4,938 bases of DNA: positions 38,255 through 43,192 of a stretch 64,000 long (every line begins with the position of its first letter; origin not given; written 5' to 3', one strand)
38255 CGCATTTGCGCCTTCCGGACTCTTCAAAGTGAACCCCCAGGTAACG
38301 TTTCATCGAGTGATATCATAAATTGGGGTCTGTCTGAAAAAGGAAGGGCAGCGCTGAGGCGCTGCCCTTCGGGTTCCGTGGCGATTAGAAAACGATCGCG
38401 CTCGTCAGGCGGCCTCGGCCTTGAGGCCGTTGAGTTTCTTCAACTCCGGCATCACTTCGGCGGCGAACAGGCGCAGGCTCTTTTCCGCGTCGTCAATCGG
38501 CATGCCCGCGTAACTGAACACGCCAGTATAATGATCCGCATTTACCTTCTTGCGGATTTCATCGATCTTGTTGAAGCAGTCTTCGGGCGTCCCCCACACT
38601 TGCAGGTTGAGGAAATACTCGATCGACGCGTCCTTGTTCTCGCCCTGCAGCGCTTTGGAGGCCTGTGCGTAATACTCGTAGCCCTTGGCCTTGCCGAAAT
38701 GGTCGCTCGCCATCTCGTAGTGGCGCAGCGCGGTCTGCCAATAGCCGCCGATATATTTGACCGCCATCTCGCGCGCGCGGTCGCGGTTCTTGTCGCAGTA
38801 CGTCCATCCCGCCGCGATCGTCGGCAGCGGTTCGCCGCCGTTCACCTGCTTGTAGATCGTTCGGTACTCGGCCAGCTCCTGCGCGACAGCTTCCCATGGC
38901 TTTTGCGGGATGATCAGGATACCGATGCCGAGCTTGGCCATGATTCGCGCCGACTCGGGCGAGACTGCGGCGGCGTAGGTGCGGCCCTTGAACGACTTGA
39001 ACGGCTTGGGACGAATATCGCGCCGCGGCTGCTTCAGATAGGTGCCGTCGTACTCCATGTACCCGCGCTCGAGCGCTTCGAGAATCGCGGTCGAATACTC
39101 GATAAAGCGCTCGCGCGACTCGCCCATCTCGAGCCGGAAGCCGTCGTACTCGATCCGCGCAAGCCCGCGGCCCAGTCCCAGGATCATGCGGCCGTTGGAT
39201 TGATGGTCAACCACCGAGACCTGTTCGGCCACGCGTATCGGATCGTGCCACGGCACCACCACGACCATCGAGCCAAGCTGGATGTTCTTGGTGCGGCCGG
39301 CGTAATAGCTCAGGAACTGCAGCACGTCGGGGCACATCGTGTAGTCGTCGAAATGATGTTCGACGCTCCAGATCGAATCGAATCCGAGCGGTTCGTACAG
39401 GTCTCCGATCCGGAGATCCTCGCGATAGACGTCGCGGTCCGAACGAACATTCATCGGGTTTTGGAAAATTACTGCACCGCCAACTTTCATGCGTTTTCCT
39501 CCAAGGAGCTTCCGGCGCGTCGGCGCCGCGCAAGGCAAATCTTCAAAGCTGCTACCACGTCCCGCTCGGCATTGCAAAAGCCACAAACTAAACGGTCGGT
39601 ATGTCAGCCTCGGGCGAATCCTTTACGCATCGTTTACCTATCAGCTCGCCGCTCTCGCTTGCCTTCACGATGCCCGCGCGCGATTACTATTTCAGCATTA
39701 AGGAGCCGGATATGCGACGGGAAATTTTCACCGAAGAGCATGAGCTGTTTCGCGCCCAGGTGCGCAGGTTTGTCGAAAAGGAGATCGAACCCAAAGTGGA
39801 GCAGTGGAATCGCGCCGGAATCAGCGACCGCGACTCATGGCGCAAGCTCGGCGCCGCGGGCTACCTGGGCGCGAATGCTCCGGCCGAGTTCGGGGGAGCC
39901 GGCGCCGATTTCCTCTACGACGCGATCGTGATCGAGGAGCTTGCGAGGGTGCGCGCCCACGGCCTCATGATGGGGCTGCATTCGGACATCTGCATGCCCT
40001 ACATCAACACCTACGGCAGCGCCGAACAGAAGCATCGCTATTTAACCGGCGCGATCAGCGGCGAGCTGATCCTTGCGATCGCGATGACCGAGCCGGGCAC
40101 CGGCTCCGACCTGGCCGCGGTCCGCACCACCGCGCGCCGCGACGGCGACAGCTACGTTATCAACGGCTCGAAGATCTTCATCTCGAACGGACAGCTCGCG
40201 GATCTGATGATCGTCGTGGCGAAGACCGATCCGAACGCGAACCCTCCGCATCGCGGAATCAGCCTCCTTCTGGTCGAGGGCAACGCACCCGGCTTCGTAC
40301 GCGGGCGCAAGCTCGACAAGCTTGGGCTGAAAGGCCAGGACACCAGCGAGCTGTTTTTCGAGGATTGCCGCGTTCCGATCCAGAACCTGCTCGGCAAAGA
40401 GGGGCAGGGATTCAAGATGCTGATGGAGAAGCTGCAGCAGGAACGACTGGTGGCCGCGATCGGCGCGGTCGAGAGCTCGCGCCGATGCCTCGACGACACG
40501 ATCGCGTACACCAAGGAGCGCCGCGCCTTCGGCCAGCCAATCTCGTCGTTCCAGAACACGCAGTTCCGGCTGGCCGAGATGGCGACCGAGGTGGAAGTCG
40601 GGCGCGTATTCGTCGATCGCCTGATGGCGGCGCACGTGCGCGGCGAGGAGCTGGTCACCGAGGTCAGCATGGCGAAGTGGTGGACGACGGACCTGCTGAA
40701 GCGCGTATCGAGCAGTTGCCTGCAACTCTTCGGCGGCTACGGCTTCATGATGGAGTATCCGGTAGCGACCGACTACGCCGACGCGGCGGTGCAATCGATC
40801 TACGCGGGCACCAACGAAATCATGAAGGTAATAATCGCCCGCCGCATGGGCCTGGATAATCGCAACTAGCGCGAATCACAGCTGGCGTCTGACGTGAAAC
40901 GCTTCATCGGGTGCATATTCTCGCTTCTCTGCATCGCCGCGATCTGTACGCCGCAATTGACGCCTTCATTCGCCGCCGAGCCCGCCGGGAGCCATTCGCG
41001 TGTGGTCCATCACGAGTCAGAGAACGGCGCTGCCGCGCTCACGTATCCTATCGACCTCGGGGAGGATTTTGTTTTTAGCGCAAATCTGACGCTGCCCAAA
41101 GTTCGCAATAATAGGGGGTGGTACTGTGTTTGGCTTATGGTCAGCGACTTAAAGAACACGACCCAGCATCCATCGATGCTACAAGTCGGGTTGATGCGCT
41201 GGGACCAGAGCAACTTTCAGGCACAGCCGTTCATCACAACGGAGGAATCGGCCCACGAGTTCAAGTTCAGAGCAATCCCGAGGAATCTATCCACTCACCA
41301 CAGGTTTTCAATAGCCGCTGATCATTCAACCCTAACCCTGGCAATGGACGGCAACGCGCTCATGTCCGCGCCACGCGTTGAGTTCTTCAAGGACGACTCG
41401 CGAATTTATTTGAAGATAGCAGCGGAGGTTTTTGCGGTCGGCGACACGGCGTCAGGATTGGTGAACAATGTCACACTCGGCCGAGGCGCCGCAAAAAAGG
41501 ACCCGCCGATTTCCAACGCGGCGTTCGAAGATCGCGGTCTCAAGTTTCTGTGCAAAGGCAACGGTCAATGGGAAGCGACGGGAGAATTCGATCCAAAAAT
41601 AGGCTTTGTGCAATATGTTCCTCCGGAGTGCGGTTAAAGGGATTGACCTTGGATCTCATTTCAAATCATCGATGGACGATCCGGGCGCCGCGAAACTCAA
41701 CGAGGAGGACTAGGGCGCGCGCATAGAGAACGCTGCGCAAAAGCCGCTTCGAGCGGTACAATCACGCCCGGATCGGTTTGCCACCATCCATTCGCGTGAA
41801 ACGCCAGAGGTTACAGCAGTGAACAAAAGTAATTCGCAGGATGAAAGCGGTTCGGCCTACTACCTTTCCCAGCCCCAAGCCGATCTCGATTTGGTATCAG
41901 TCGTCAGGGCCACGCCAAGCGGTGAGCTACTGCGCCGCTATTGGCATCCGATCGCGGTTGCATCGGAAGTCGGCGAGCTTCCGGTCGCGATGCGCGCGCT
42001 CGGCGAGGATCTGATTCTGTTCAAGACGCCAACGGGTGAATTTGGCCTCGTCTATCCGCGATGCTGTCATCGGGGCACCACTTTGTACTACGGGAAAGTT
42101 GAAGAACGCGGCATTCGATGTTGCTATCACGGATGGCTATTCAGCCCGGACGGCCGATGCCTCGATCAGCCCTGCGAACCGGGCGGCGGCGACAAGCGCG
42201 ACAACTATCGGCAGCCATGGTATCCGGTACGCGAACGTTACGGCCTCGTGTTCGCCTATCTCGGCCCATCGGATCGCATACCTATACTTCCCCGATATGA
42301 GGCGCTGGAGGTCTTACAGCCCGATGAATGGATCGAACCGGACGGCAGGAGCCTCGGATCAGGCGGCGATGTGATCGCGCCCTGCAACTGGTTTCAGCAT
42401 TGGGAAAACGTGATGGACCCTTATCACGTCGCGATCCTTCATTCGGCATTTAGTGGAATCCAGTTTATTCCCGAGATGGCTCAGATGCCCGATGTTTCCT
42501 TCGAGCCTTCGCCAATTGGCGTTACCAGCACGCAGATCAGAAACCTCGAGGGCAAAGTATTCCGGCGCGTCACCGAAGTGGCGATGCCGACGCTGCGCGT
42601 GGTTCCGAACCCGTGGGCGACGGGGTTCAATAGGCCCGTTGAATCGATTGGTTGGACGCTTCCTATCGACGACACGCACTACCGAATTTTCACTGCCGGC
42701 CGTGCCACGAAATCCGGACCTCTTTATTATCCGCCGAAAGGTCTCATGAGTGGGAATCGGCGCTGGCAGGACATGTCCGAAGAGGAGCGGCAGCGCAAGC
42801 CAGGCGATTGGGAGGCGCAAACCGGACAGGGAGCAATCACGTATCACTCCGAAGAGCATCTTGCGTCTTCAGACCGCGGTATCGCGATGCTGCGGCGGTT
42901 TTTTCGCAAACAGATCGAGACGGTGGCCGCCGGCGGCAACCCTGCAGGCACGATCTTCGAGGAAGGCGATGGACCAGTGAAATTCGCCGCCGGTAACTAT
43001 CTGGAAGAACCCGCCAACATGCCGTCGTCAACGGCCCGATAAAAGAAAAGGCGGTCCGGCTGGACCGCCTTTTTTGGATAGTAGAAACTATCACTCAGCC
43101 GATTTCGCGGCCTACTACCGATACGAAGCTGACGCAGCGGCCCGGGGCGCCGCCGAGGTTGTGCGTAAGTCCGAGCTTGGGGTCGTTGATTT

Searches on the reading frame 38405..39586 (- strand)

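Call 3: search_protein_families(library=pfam, proteins=[window:38405-39586:-], max_evalue=0.01)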
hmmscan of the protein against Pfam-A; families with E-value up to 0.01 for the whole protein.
window:38405-39586:- (393 aa): 1 family
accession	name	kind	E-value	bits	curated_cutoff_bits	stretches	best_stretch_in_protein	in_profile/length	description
PF00296.26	Bac_luciferase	-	4e-59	201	27.9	1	33-345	1-308/314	Luciferase-like monooxygenase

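Call 4: search_protein_families(library=ncbifam, proteins=[window:38405-39586:-], max_evalue=0.01)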
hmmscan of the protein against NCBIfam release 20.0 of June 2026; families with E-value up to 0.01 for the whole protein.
window:38405-39586:- (393 aa): 28 families (the best 25 are shown)
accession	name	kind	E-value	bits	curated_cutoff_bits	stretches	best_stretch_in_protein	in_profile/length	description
NF052254.1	luciferase_Alph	exception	1.7e-38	132.7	600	1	33-384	1-352/354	luciferase subunit alpha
TIGR03619.1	F420_Rv2161c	subfamily_domain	3.5e-26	92.3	166.9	1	66-269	9-226/247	TIGR03619 family F420-dependent LLM class oxidoreductase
TIGR04020.1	seco_metab_LLM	subfamily_domain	4.5e-23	81.9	244.45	1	63-346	27-311/341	MupA/Atu3671 family FMN-dependent luciferase-like monooxygenase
NF052255.1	luciferase_Beta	exception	2.6e-22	79.3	500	1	67-250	36-215/325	luciferase subunit beta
TIGR04027.1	LLM_KPN_01858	hypoth_equivalog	5.2e-22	78.2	412.9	1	65-231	30-189/326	putative FMN-dependent luciferase-like monooxygenase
TIGR03558.1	oxido_grp_1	subfamily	5.6e-22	78.3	166.95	1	51-352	16-302/325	MsnO8 family LLM class oxidoreductase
TIGR03858.1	LLM_2I7G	subfamily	6.1e-20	71.5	462.25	1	46-382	17-336/337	Atu2307/SP_0267 family LLM class monooxygenase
TIGR03571.1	lucif_BA3436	subfamily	4.8e-17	62.2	303.9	1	58-198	34-180/304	TIGR03571 family LLM class oxidoreductase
TIGR03560.1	F420_Rv1855c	subfamily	1.7e-16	60.7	231.4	1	54-198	12-165/227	TIGR03560 family F420-dependent LLM class oxidoreductase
TIGR03555.1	F420_mer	equivalog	4.6e-16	59.1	348.7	1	63-380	20-325/325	5,10-methylenetetrahydromethanopterin reductase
TIGR04036.1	LLM_CE1758_fam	subfamily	1.9e-15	56.6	479.1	1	50-272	23-249/355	CE1758 family FMN-dependent luciferase-like monooxygenase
NF002619.0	PRK02271.1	equivalog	2.6e-14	53.2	276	1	62-381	21-327/329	5,10-methylenetetrahydromethanopterin reductase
TIGR03856.1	F420_MSMEG_2906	subfamily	1.1e-13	51.3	243.7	1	65-169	26-134/249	LLM class F420-dependent oxidoreductase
TIGR03564.1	F420_MSMEG_4879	subfamily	1.8e-12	47.5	234.25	1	68-283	12-219/265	TIGR03564 family F420-dependent LLM class oxidoreductase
TIGR03621.1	F420_MSMEG_2516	subfamily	1.7e-11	43.8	213.15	1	65-189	24-147/295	TIGR03621 family F420-dependent LLM class oxidoreductase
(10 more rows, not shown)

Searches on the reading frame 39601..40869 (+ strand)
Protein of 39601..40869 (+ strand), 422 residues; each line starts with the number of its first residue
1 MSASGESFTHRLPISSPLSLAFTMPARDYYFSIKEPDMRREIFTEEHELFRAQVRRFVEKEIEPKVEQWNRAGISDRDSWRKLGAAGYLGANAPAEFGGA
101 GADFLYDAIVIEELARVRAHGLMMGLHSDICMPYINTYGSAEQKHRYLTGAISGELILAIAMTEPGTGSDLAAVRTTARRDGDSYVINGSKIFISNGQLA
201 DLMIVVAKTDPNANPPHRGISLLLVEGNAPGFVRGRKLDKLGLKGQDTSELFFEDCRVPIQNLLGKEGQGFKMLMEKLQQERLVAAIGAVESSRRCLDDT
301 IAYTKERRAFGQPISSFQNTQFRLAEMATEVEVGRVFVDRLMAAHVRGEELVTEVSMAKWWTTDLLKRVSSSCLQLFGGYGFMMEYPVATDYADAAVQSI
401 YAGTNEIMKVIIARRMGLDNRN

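Call 3: search_protein_families(library=pfam, proteins=[window:39601-40869:+], max_evalue=0.01)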
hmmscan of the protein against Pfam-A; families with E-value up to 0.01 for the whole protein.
window:39601-40869:+ (422 aa): 5 families
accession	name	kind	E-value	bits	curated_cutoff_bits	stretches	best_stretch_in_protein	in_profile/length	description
PF00441.29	Acyl-CoA_dh_1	-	5.7e-43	147.1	22.4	1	268-416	1-149/150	Acyl-CoA dehydrogenase, C-terminal domain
PF02771.21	Acyl-CoA_dh_N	-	3.9e-36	124.3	22.9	1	44-155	1-113/113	Acyl-CoA dehydrogenase, N-terminal domain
PF02770.24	Acyl-CoA_dh_M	-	2e-29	102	33.3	1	159-256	1-97/97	Acyl-CoA dehydrogenase, middle domain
PF08028.16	Acyl-CoA_dh_2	-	5e-13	49.9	22.7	1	292-405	10-133/134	Acyl-CoA dehydrogenase, C-terminal domain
PF22924.1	ACOX_C_alpha1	-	0.00015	22.1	27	1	348-414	100-166/169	Acyl-CoA oxidase, C-alpha1 domain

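Call 4: search_protein_families(library=ncbifam, proteins=[window:39601-40869:+], max_evalue=0.01)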
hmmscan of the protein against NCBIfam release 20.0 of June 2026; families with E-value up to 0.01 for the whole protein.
window:39601-40869:+ (422 aa): 22 families
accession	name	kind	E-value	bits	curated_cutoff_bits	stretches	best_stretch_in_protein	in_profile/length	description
NF042972.1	AcrlCoAredClosAcrC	equivalog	7.3e-104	347.4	640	1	43-415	5-375/378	acryloyl-CoA reductase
NF045552.1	GlutCoADH_Des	equivalog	8.7e-82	275.3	470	1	43-414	5-377/387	glutaryl-CoA dehydrogenase Acd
NF058590.1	AcCoDHFadEBacil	equivalog_domain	3.2e-80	270.3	600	1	41-414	19-408/586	acyl-CoA dehydrogenase FadE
NF043006.1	CyhCrbnylCoADH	equivalog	9.3e-71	238.8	650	1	44-416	5-375/380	cyclohexane-1-carbonyl-CoA dehydrogenase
NF045652.1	ProlPCPDhRedW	equivalog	1.3e-70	238.1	650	1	46-419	3-376/376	L-prolyl-[peptidyl-carrier protein] dehydrogenase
TIGR03207.1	cyc_hxne_CoA_dh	equivalog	4.7e-67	226.3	575.35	1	45-415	3-370/372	cyclohexanecarboxyl-CoA dehydrogenase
NF053553.1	prodigi_MBC_PigA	equivalog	2.3e-66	224.5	500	1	45-418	7-381/381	prodigiosin MBC biosynthesis dehydrogenase PigA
NF008997.0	PRK12341.1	equivalog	8.7e-61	206.1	537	1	43-416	5-376/382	acyl-CoA dehydrogenase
NF042439.1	SulpropCoADesulf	equivalog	2.2e-57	194.6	600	1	52-415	2-369/379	3-sulfinopropanoyl-CoA desulfinase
NF002885.1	PRK03354.1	equivalog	7e-43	147.1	540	1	44-415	6-372/378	crotonobetainyl-CoA dehydrogenase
NF052270.1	Staph_DH_FadE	equivalog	5.2e-39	134.1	600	1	49-416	27-393/400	acyl-CoA dehydrogenase FadE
TIGR03204.1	pimC_large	equivalog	2.5e-36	125.4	623.85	1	43-334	4-292/395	pimeloyl-CoA dehydrogenase large subunit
TIGR03203.1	pimD_small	equivalog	8.7e-35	120.5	652.7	1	72-389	35-349/378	pimeloyl-CoA dehydrogenase small subunit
NF037942.1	ac_ACP_DH_MbtN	equivalog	2.8e-28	98.8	700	1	107-419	59-368/376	mycobactin biosynthesis acyl-ACP dehydrogenase MbtN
NF007000.1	PRK09463.1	subfamily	1.8e-21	76.2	600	1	52-405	45-423/726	acyl-CoA dehydrogenase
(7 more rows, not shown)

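Call 63: search_solved_structures(query=window:39712-40869:+, max_evalue=1e-40)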
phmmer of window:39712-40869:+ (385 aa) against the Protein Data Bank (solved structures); distinct sequences matched with E-value up to 1e-40: 64 (the best 60 are shown).
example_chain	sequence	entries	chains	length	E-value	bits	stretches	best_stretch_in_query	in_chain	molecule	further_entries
2pg0_A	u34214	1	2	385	1.1e-138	465.2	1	5-380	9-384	Acyl-CoA dehydrogenase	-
8w0t_A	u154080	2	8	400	3.6e-110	371.5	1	3-382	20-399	Long-chain specific acyl-CoA dehydrogenase, mitochondrial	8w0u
8w0z_A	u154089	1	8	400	9.3e-110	370.1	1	3-382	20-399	Long-chain specific acyl-CoA dehydrogenase, mitochondrial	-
4kto_A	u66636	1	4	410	1.5e-86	293.7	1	8-379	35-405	isovaleryl-CoA dehydrogenase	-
4o5m_A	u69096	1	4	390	3.3e-85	289.3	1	8-380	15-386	Isovaleryl-CoA dehydrogenase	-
4l1f_A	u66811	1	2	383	4.6e-82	279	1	6-382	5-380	Acyl-CoA dehydrogenase domain protein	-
5ol2_C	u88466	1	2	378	5.2e-82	278.8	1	8-378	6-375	Acyl-CoA dehydrogenase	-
5lnx_A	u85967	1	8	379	3.5e-81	276.1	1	7-377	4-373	Acyl-CoA dehydrogenase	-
1ivh_A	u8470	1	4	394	1.6e-80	273.9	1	7-382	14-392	ISOVALERYL-COA DEHYDROGENASE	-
8sgr_A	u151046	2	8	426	2.2e-80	273.5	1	7-382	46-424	Isovaleryl-CoA dehydrogenase, mitochondrial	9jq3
9jq4_A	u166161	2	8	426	1.5e-79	270.8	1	7-382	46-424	Isovaleryl-CoA dehydrogenase, mitochondrial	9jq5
3r7k_A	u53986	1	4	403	4.8e-79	269.1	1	8-381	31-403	Probable acyl CoA dehydrogenase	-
9w60_A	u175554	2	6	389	8.7e-78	264.9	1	8-376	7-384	Butyryl CoA dehydrogenase apo protein | Butyryl CoA Dehydrogenase with FAD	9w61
1jqi_A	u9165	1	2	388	1.7e-77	264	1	7-378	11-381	short chain acyl-CoA dehydrogenase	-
7y0a_A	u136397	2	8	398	6.9e-76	258.7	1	7-378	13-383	Short-chain specific acyl-CoA dehydrogenase, mitochondrial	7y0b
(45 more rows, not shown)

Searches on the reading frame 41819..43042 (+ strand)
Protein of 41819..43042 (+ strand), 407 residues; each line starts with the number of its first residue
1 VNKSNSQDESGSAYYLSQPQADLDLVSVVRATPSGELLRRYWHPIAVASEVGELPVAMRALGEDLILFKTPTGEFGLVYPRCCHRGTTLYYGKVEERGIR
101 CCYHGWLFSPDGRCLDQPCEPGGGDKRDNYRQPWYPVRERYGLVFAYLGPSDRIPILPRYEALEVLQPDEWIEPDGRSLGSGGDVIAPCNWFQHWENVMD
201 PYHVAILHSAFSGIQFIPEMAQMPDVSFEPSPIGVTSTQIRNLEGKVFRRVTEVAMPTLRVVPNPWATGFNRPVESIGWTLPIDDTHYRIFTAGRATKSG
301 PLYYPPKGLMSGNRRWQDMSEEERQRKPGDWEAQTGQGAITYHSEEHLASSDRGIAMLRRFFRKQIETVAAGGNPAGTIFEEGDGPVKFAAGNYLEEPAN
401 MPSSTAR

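Call 3: search_protein_families(library=pfam, proteins=[window:41819-43042:+], max_evalue=0.01)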
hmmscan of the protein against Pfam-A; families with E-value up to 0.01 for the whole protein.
window:41819-43042:+ (407 aa): 1 family
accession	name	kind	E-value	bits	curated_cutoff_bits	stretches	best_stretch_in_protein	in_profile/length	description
PF00355.32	Rieske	-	1.2e-14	54.4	20.3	1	42-120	2-81/88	Rieske [2Fe-2S] domain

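Call 4: search_protein_families(library=ncbifam, proteins=[window:41819-43042:+], max_evalue=0.01)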
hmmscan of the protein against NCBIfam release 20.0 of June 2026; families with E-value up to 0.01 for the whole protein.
window:41819-43042:+ (407 aa): 4 families
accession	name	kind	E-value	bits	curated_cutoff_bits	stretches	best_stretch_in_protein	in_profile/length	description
NF052579.1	BetMthstMoxSdmAMthl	equivalog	3.3e-15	55.9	600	1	41-167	17-147/351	4beta-methylsterol monooxygenase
NF041684.1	ant_diox_AndAc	equivalog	5.5e-06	25.2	750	1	66-209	73-223/418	anthranilate 1,2-dioxygenase large subunit AndAc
TIGR03229.1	benzo_1_2_benA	equivalog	0.00013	20.9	780.95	1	69-116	68-116/433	benzoate 1,2-dioxygenase large subunit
TIGR03228.1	anthran_1_2_A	equivalog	0.00022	20.1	671.9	1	56-115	55-115/438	anthranilate 1,2-dioxygenase large subunit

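Call 68: search_solved_structures(query=window:41819-43042:+, max_evalue=0.001)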
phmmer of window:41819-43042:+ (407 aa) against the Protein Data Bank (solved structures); distinct sequences matched with E-value up to 0.001: 49.
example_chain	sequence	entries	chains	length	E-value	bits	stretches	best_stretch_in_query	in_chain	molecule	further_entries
7fhr_A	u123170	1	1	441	1.6e-42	148.9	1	22-289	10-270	Putative Phthalate 4,5-dioxygenase, subunit alpha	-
7fjl_A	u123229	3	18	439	5.7e-35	124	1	29-210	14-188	Rieske (2Fe-2S) domain protein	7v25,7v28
9ina_A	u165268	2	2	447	3.1e-30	108.5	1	26-257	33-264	Rieske (2Fe-2S) domain protein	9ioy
7qwt_A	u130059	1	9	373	1.1e-15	60.4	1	35-169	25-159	Rieske (2Fe-2S) domain protein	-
4nbc_A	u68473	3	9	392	3.2e-15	59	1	38-206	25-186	Terminal oxygenase component of carbazole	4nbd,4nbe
4nbf_A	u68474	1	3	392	1e-14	57.3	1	38-206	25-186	Terminal oxygenase component of carbazole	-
4nb9_A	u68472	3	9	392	1.2e-14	57.1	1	38-206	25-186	Terminal oxygenase component of carbazole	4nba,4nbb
1ww9_A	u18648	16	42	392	1.2e-14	57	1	38-206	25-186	terminal oxygenase component of carbazole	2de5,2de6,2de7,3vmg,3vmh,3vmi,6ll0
4nb8_A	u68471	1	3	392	1.2e-14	57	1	38-206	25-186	Terminal oxygenase component of carbazole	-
4nbg_A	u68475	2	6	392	1.7e-14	56.5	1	38-206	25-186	Terminal oxygenase component of carbazole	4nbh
3gkq_A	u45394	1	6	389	2.1e-14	56.3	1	38-209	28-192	Terminal oxygenase component of carbazole 1,9a-dioxygenase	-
6ick_A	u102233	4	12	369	7.7e-13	51.1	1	35-164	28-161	Methylxanthine N1-demethylase NdmA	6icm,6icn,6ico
6icp_A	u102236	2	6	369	7.7e-13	51.1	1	35-164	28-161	Methylxanthine N1-demethylase NdmA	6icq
6wn3_A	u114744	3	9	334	5.8e-12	48.2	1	37-161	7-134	SxtT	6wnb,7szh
6wnc_A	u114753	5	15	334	1.2e-10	43.9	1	39-161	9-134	SxtDIOX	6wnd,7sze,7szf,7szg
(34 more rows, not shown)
